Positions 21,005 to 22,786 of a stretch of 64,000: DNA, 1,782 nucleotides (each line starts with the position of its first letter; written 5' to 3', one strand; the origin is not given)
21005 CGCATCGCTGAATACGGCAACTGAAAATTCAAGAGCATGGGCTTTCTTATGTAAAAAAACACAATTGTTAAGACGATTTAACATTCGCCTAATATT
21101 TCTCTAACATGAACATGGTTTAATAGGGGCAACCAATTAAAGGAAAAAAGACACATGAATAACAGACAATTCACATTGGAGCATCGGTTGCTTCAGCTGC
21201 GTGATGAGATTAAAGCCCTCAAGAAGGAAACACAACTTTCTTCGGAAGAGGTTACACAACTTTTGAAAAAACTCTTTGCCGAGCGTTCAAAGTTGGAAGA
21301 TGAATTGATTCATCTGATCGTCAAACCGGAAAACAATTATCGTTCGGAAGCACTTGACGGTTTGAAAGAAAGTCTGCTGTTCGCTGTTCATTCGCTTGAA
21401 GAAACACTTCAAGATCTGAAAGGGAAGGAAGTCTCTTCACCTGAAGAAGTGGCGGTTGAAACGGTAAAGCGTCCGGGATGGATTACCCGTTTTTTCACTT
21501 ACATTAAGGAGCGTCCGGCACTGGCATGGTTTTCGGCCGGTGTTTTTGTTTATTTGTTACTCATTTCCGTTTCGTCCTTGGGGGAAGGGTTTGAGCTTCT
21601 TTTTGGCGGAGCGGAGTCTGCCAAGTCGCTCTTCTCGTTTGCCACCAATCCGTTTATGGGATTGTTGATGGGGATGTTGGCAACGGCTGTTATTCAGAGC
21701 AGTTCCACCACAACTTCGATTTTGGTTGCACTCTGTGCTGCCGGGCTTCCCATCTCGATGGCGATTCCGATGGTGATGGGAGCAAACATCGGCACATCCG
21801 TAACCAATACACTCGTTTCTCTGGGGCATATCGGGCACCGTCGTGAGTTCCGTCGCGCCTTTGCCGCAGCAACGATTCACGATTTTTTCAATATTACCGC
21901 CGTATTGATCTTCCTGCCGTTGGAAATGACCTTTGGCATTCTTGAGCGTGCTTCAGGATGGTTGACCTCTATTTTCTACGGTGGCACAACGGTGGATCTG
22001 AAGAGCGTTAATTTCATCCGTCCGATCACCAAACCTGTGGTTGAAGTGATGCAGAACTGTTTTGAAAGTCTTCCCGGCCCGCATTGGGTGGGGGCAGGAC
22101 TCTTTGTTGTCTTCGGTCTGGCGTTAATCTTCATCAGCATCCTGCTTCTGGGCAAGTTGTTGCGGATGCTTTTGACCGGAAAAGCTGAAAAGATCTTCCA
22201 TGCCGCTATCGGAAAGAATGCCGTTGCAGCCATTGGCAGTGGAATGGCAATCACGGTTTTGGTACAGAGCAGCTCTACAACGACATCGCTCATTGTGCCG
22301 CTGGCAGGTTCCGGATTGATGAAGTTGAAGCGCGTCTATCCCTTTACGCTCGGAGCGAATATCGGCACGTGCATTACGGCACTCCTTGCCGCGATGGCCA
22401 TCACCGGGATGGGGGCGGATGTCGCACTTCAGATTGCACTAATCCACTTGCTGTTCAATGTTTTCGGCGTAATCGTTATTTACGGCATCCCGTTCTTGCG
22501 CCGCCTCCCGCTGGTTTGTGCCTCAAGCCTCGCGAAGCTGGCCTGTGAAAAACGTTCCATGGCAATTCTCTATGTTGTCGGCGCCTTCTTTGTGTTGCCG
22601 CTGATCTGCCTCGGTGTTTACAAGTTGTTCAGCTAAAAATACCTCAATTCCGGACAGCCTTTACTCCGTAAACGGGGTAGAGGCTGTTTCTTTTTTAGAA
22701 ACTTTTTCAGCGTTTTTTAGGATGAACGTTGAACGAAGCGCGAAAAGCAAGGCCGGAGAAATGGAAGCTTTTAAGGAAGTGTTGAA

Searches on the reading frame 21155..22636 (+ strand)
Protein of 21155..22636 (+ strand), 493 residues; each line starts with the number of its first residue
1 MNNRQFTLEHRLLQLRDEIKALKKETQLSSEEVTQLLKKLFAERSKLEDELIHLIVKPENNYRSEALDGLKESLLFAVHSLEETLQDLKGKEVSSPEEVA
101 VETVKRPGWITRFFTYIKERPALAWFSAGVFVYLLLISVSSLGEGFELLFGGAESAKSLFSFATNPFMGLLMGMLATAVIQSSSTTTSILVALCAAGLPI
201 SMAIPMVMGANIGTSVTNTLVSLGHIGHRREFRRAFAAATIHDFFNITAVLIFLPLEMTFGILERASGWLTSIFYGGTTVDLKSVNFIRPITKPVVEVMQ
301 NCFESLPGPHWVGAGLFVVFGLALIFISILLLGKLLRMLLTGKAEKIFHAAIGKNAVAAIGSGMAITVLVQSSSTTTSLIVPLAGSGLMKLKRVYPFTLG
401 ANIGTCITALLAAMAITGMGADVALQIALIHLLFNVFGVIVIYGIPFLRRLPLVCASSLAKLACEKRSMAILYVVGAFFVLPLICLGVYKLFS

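Call 13: search_protein_families(library=pfam, proteins=[window:21155-22636:+], max_evalue=0.001)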
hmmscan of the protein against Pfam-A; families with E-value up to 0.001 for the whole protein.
window:21155-22636:+ (493 aa): 1 family
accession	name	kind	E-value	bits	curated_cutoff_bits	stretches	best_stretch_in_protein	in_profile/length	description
PF02690.20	Na_Pi_cotrans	-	1.3e-35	122.9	29.1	2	134-238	1-89/137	Na+/Pi-cotransporter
